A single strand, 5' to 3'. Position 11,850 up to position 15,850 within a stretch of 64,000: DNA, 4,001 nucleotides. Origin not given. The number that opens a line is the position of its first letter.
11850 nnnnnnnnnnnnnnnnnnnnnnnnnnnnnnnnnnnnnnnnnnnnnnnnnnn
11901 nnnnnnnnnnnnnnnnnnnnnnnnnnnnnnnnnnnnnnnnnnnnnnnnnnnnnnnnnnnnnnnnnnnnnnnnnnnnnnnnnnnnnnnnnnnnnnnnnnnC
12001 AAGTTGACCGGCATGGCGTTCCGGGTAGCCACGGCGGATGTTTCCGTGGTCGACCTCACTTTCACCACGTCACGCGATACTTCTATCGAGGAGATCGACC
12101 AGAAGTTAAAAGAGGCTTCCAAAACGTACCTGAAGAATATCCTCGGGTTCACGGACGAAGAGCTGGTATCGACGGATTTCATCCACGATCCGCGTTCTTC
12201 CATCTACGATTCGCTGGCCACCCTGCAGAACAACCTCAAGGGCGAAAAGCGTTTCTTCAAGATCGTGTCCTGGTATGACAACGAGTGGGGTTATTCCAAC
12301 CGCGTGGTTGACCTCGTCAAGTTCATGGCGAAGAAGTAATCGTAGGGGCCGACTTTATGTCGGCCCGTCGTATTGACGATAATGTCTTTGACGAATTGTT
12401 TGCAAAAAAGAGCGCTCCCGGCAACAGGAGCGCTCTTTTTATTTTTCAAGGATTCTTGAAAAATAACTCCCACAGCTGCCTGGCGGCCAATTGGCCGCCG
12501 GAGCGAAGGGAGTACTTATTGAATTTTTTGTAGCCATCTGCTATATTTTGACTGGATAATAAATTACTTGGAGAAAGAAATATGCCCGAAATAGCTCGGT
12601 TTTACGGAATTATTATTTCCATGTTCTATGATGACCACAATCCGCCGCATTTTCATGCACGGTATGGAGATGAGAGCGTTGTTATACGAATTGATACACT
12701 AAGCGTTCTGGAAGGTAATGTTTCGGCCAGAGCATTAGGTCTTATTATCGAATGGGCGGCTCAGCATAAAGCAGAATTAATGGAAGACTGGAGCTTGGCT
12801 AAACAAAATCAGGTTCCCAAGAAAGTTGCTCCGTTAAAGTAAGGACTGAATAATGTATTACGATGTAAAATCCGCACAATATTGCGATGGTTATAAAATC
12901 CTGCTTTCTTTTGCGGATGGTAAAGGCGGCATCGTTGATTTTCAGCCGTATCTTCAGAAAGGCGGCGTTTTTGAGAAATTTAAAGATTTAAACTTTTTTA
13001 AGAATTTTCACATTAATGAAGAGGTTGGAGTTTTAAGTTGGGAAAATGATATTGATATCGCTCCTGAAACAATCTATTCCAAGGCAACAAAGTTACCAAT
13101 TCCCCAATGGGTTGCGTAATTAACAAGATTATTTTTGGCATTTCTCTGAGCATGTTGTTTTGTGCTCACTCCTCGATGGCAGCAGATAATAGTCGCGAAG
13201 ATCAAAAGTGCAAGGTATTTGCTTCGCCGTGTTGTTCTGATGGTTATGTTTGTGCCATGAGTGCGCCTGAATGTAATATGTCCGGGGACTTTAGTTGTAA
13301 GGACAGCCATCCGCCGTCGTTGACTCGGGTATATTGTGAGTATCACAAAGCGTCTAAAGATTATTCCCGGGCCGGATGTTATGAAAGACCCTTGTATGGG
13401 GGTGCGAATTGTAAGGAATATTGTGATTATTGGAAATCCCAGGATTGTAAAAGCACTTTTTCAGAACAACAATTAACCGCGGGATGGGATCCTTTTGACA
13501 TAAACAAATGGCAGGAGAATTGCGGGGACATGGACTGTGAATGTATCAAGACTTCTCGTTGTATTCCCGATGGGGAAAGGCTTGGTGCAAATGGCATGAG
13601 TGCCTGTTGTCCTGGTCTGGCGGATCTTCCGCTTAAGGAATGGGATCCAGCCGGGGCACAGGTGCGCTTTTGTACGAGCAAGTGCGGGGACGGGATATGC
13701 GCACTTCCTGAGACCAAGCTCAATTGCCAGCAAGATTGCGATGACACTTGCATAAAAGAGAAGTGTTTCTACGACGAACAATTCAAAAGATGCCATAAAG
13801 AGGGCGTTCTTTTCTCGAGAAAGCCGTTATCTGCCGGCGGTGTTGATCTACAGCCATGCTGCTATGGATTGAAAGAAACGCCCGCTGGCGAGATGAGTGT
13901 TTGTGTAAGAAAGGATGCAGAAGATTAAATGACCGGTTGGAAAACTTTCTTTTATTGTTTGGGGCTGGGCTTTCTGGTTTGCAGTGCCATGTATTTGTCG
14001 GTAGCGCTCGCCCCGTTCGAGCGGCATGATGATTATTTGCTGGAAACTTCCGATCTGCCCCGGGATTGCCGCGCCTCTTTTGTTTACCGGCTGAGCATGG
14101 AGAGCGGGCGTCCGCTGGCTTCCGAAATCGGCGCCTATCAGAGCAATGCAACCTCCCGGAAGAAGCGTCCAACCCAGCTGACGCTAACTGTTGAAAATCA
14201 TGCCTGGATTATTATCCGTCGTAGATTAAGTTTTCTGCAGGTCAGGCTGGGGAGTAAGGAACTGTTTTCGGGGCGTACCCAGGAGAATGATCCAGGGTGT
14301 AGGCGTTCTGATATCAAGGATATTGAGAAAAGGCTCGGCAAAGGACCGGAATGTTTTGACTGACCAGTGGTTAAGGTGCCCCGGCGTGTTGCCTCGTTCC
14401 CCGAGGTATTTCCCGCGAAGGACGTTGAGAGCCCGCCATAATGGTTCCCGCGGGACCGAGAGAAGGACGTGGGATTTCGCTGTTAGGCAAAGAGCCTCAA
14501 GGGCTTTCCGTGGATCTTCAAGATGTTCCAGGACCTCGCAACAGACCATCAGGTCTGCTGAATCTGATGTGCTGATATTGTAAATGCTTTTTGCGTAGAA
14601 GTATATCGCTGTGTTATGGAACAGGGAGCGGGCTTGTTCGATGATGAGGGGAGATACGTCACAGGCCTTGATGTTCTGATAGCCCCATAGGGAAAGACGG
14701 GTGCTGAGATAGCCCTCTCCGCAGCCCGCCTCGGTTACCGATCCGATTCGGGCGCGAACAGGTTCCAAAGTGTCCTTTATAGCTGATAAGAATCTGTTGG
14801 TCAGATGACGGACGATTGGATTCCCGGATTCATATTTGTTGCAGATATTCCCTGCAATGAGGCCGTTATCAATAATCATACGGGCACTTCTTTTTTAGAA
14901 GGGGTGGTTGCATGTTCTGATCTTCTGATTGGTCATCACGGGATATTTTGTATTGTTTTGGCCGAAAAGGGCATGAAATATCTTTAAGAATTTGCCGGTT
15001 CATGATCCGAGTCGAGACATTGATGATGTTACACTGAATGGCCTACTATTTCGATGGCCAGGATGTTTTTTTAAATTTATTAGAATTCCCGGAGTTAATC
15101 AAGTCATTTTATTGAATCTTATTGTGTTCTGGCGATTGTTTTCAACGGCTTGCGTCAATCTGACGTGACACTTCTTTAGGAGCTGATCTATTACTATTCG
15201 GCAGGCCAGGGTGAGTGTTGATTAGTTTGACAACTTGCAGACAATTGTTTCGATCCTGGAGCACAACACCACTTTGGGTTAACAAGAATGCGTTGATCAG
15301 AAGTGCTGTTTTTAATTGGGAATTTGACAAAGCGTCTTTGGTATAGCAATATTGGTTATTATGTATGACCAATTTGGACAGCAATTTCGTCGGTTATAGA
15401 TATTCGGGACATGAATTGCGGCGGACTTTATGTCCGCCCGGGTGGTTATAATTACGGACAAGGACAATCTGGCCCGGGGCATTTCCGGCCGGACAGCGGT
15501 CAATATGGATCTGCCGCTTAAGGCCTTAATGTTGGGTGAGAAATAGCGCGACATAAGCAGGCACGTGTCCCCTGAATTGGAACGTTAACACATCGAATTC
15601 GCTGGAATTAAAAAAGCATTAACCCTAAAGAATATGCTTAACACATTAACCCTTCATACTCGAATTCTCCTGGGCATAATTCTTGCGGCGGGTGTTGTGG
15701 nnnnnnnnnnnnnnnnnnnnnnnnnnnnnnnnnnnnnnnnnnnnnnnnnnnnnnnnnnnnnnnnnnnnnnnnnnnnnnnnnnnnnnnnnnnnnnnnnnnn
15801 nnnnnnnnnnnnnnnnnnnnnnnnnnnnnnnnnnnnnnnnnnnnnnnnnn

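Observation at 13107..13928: Secreted, extremely cysteine-rich protein with three CC-containing repeats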

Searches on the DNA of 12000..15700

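Call 80: search_rna_families(source=window, start=12000, end=15700, threshold=evalue, max_evalue=0.1)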
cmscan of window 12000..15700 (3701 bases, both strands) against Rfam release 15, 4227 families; matches with E-value up to 0.1: 1.
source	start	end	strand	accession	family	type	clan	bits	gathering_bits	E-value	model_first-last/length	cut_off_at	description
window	12398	12523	-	RF00558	L20_leader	Cis-reg; leader;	-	30.8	58.7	0.0025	1-127/127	no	Ribosomal protein L20 leader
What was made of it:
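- Tried and rejected: Rfam gave only a sub-threshold L20-leader hit on the terminator hairpin (call 80).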
